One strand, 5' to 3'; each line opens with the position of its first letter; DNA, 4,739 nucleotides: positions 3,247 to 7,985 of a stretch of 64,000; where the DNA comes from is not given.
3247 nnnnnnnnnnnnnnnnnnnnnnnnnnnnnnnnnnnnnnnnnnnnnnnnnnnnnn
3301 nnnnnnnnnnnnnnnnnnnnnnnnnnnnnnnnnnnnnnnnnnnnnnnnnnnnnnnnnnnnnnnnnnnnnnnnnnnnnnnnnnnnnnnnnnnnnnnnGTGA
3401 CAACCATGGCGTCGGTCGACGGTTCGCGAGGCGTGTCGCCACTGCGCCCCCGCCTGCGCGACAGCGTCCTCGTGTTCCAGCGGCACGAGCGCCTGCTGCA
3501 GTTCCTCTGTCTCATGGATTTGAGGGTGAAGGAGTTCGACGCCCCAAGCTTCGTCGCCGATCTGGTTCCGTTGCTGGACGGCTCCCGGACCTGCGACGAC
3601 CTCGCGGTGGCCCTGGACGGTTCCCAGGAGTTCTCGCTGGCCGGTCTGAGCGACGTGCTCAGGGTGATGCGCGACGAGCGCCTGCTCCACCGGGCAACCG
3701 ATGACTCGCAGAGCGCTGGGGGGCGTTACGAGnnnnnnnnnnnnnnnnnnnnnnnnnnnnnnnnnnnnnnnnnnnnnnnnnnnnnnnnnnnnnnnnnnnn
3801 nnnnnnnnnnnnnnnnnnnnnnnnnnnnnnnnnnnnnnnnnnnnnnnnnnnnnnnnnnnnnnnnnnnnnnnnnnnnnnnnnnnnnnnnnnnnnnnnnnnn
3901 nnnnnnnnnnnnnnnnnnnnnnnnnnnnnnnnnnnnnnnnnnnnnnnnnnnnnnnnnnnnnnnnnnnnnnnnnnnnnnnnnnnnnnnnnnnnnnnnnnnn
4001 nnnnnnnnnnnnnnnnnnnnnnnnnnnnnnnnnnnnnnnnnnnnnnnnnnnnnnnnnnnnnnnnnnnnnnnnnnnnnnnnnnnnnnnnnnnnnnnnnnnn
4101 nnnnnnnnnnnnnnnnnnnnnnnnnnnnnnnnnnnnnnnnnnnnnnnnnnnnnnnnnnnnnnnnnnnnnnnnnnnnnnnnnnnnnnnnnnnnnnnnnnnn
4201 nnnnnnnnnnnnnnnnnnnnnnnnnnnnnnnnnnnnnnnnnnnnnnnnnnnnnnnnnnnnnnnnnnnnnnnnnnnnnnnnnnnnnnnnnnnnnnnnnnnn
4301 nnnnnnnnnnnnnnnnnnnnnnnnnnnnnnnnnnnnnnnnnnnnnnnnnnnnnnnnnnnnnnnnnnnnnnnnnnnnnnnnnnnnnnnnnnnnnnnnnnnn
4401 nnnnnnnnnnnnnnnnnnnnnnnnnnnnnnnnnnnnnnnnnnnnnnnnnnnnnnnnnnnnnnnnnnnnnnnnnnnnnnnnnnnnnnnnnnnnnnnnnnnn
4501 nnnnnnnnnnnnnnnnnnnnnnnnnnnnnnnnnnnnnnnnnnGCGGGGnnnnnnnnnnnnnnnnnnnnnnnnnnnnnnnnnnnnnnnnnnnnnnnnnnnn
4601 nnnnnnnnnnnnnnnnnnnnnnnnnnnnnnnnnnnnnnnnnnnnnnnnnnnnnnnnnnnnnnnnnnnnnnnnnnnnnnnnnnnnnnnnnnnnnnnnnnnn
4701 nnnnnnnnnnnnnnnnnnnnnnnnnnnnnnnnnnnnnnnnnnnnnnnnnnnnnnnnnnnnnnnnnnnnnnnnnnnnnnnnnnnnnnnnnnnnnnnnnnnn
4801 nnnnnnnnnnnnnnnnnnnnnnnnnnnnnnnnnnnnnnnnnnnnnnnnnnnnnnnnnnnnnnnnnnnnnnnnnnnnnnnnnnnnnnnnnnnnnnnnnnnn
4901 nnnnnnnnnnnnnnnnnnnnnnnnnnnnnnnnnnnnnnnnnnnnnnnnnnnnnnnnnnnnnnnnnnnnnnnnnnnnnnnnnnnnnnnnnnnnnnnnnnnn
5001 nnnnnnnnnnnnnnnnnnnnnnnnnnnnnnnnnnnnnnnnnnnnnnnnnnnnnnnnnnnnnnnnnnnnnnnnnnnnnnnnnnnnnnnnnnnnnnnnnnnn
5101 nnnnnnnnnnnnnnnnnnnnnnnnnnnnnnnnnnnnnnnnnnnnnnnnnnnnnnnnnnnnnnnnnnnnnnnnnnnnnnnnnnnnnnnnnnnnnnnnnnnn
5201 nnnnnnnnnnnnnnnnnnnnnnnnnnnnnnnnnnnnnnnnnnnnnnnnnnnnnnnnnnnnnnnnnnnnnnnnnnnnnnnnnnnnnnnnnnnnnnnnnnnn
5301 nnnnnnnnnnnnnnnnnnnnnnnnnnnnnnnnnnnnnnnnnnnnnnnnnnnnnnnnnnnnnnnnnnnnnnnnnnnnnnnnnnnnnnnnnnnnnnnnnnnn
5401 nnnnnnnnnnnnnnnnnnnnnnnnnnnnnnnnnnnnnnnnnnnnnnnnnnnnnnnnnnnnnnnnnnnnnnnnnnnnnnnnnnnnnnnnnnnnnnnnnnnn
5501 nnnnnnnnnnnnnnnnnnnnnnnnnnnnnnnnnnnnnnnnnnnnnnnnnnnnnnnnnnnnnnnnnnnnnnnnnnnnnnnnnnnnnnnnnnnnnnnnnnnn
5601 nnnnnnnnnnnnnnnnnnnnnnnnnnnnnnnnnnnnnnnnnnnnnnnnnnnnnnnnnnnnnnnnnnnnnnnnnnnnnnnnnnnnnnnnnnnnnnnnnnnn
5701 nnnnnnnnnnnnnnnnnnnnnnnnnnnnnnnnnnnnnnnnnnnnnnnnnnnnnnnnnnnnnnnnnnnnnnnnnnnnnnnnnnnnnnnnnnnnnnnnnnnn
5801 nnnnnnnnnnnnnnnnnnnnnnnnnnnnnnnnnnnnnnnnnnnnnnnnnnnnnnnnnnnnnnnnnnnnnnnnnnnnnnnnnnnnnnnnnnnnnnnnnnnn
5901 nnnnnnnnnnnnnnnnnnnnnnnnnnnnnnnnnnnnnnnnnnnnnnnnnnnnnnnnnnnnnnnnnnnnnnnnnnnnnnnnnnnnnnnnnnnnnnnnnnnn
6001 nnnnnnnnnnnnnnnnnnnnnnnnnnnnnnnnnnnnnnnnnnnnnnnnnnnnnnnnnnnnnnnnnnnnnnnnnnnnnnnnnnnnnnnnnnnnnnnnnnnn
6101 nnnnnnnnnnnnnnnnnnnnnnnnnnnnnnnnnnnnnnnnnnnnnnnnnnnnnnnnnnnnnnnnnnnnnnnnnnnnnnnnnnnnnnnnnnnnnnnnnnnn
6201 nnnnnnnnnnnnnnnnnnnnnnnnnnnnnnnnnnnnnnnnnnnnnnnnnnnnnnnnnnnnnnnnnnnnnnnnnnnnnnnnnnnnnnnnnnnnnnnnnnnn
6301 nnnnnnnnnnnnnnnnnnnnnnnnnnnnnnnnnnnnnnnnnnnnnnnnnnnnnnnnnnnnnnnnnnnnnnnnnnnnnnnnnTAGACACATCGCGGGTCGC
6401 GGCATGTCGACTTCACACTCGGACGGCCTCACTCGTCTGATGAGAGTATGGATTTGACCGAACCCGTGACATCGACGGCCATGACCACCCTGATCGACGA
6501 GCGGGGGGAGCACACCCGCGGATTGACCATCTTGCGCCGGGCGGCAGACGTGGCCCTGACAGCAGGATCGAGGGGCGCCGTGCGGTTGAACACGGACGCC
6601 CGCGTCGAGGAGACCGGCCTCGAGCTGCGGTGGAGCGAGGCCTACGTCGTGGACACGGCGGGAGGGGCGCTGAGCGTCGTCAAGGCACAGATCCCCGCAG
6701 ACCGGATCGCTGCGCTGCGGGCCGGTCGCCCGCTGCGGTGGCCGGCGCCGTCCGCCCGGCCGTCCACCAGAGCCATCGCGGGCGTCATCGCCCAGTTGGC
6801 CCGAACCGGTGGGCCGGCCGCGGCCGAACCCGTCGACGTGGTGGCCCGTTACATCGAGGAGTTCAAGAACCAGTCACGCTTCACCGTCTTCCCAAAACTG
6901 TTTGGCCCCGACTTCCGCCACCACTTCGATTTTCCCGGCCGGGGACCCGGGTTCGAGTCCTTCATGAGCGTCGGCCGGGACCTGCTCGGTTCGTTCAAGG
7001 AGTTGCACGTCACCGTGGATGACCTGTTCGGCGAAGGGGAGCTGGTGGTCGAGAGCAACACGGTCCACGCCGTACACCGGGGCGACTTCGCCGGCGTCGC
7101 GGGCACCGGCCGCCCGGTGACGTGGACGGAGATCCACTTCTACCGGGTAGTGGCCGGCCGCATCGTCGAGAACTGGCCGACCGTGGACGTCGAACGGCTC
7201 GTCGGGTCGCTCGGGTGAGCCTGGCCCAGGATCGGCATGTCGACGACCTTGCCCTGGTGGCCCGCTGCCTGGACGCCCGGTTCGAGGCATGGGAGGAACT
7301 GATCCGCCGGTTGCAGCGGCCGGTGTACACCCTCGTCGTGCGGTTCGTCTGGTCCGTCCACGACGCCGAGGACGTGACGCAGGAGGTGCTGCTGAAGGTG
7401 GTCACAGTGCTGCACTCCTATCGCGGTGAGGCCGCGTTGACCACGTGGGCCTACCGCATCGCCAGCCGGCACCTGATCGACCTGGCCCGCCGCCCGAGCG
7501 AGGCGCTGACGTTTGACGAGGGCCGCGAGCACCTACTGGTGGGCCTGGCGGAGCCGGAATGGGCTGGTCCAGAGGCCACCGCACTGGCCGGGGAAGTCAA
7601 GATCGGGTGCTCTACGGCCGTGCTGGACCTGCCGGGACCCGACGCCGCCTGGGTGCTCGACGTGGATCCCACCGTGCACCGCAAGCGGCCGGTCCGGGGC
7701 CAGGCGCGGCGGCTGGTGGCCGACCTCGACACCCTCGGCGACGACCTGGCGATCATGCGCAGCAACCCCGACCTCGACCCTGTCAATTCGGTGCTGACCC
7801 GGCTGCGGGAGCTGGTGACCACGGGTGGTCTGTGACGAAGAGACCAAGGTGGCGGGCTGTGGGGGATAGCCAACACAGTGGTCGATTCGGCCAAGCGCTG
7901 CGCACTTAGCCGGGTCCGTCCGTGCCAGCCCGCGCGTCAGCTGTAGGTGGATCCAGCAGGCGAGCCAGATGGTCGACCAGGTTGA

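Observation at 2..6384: RRE-like/ThiF (MccB-like) adenylyltransferase embedded in a five-gene translationally coupled operon with two different ABC systems and no visible precursor or partner enzyme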

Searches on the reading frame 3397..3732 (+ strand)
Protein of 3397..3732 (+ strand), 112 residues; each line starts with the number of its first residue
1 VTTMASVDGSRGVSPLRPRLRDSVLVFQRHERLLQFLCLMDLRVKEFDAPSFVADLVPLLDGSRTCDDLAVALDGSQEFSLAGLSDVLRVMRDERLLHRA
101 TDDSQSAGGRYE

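Call 50: search_solved_structures(query=A3, max_evalue=10, show_alignments=3)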
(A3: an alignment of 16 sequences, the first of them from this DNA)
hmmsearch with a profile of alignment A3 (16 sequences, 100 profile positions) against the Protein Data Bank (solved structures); distinct sequences matched with E-value up to 10: 14.
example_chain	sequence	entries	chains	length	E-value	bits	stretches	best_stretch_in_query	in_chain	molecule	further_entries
6een_C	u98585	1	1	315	1.3e-07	34.8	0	33-73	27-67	Designer Pentatricopeptide Protein dPPR10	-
6een_D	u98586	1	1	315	1.8e-05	27.9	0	33-74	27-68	Designer Pentatricopeptide Protein dPPR10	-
6een_A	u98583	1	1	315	2.8e-05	27.3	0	33-74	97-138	Designer Pentatricopeptide Protein dPPR10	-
6een_B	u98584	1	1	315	0.0011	22.2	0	33-74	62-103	Designer Pentatricopeptide Protein dPPR10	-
8t19_A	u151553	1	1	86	0.0015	21.8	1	33-77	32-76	PbtF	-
3g2b_A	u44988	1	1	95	0.013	18.8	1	5-86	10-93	Coenzyme PQQ synthesis protein D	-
4ozs_A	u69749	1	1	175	0.06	16.6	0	33-74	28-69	Alpha solenoid protein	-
5sxy_A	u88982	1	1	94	0.075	16.3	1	34-80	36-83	Bifunctional coenzyme PQQ synthesis protein C/D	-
5ff5_A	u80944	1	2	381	0.13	15.6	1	39-89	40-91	PaaA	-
5vrd_D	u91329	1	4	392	0.9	12.9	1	34-80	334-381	Bifunctional coenzyme PQQ synthesis protein C/D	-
3kwl_A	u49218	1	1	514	0.93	12.8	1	14-91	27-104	uncharacterized protein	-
1y0u_A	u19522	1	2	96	1.2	12.4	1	38-81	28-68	arsenical resistance operon repressor, putative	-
4v1t_A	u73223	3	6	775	1.2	12.4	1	43-92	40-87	LYND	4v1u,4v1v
1yyv_A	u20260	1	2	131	1.3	12.4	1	39-90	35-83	putative transcriptional regulator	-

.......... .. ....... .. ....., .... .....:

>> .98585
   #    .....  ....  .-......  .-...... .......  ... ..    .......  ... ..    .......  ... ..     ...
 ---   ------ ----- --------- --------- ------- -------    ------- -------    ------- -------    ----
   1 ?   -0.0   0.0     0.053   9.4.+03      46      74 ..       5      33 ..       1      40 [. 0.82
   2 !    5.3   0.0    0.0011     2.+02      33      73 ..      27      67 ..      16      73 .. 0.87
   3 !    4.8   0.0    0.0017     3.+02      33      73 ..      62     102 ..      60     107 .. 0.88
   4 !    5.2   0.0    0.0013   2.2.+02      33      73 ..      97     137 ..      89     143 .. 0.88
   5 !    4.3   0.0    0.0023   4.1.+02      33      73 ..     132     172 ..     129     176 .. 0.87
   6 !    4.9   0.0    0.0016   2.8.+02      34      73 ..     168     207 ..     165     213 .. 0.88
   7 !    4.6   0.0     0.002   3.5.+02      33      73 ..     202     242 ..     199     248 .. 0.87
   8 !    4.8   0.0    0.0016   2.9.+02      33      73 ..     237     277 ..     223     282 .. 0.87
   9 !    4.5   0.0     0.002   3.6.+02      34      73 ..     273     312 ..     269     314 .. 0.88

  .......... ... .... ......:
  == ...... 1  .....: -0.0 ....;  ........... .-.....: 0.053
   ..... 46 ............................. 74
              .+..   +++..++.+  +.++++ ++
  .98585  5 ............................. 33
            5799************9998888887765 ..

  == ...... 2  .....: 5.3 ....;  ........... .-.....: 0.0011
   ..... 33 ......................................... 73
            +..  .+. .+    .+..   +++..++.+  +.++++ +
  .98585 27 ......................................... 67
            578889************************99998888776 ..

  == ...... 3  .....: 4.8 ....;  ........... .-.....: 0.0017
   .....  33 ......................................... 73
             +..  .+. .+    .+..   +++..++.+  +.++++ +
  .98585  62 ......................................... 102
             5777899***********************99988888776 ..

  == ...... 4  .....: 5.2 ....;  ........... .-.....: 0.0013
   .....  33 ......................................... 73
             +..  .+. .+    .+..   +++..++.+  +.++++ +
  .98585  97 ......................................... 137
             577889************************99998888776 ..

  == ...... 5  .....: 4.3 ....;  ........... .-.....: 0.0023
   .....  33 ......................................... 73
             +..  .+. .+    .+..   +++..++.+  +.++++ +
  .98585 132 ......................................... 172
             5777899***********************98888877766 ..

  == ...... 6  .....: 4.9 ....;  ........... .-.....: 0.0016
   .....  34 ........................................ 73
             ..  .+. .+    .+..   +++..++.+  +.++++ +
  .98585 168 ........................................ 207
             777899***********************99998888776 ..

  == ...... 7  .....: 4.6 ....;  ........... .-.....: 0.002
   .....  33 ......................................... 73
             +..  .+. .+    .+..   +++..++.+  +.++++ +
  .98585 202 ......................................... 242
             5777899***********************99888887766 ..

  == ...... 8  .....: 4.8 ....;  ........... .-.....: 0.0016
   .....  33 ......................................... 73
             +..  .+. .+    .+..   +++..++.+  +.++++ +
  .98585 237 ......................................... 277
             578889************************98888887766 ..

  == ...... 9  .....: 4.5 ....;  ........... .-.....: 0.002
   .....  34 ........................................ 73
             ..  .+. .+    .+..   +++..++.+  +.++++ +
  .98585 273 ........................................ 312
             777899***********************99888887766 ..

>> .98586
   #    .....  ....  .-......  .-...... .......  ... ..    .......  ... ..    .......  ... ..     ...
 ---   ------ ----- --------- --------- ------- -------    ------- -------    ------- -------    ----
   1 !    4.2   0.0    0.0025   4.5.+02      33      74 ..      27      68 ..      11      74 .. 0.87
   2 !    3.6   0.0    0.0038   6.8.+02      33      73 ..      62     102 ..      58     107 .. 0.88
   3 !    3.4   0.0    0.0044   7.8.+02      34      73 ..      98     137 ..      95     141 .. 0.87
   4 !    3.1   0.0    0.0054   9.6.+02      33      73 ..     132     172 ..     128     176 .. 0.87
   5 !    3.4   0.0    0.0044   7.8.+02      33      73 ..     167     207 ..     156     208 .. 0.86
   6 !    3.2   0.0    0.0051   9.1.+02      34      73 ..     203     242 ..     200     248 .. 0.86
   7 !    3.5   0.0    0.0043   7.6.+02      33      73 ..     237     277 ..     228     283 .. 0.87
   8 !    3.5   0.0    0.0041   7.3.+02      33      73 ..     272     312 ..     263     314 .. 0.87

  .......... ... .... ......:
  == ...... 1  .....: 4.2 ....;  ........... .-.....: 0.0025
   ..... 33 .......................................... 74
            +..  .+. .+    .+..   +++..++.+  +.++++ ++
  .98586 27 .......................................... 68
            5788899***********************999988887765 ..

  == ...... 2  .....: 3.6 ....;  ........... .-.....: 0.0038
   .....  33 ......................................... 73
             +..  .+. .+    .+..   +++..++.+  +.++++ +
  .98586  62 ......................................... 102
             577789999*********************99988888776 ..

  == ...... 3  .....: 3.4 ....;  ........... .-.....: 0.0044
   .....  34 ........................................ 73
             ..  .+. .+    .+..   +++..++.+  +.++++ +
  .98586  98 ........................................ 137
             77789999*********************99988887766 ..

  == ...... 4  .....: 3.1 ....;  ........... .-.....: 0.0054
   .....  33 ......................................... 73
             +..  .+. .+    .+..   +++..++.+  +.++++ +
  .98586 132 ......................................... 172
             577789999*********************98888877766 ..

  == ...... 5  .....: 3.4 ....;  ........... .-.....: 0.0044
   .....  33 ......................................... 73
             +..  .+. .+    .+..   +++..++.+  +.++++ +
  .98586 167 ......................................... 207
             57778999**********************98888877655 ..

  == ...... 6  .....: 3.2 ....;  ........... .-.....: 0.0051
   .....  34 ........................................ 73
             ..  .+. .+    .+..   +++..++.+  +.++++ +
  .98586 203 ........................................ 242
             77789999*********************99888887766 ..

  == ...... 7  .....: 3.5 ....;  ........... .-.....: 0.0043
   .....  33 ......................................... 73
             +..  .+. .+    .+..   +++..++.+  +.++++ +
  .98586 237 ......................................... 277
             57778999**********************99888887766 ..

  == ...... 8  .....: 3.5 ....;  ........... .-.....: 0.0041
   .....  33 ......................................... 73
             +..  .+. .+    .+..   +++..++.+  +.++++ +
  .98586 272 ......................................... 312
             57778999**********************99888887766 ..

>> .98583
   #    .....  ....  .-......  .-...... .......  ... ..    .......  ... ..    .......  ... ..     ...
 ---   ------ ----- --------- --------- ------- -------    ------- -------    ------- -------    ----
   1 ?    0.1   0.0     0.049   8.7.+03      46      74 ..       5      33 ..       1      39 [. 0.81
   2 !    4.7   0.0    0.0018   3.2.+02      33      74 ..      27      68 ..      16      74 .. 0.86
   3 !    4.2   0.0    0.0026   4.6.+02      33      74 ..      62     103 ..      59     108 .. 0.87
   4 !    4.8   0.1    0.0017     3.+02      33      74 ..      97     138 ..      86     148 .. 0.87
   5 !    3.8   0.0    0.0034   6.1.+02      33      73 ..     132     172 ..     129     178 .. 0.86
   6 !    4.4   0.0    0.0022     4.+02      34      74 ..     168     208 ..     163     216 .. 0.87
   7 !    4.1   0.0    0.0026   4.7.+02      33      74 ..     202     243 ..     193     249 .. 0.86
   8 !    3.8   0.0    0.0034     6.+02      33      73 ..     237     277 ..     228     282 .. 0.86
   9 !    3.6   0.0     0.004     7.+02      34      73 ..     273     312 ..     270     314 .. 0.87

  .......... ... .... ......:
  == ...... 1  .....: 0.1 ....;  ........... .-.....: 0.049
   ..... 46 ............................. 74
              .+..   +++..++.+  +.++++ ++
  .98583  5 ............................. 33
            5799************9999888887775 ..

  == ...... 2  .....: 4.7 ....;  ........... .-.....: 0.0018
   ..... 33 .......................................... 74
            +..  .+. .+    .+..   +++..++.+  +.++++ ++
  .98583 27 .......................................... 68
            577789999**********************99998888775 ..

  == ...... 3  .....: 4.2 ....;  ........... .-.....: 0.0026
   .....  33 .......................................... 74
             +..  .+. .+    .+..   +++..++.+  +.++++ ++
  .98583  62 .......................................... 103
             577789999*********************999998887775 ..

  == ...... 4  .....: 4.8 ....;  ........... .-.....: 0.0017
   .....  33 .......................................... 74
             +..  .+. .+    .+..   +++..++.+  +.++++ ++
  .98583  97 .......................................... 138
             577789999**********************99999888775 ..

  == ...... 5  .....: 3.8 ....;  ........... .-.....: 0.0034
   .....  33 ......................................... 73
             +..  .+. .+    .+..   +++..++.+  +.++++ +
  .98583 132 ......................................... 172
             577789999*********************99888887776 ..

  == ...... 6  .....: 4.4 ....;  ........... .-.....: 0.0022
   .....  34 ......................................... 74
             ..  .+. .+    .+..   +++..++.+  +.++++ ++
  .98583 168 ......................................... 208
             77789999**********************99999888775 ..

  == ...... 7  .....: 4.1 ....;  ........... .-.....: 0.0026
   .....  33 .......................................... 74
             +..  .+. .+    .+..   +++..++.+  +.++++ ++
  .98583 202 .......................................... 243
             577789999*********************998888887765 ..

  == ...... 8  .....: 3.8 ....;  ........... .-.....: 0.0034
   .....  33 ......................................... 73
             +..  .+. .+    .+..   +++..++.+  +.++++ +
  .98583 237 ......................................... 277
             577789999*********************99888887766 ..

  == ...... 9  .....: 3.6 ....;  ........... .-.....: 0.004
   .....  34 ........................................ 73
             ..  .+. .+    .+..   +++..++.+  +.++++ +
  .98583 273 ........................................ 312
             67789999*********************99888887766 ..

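Call 51: search_protein_families(library=pfam, alignment_id=A3, max_evalue=10)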
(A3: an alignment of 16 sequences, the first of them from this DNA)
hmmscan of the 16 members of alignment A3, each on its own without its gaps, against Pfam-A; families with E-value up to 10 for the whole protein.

A. member 1, seq(112 aa): 1 family
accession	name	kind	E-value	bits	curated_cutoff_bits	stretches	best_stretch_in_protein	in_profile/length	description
PF21475.2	PaaA-like_N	-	0.035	14.1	27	1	49-73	27-51/60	PaaA-like, N-terminal domain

B. families by the number of members that match (of 16 scanned): 8 families
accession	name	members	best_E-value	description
PF21782.3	PKMT_2nd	12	6.2e-05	PKMT, C-terminal winged helix domain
PF21475.2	PaaA-like_N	7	3.3e-06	PaaA-like, N-terminal domain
PF05402.18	PqqD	3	0.00075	Coenzyme PQQ synthesis protein D (PqqD)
PF08100.18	Dimerisation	3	0.034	O-methyltransferase dimerisation domain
PF21147.3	AMPK_alpha_AID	1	0.051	AMP-activated protein kinase, alpha subunit, autoinhibitory domain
PF21344.3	Zn_ribbon_LysW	1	0.083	Alpha-aminoadipate carrier protein LysW-like, globular domain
PF01022.26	HTH_5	1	0.19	Bacterial regulatory protein, arsR family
PF22029.2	PhyR_sigma2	1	0.2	Sigma2 domain of PhyR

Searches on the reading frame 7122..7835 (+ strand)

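Call 4: search_protein_families(library=pfam, proteins=[window:7122-7835:+], max_evalue=0.01)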
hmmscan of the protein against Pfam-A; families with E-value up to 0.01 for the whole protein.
window:7122-7835:+ (237 aa): 1 family
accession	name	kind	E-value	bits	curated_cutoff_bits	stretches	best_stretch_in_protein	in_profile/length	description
PF04542.20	Sigma70_r2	-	3.6e-13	49.5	24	1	60-124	1-67/71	Sigma-70 region 2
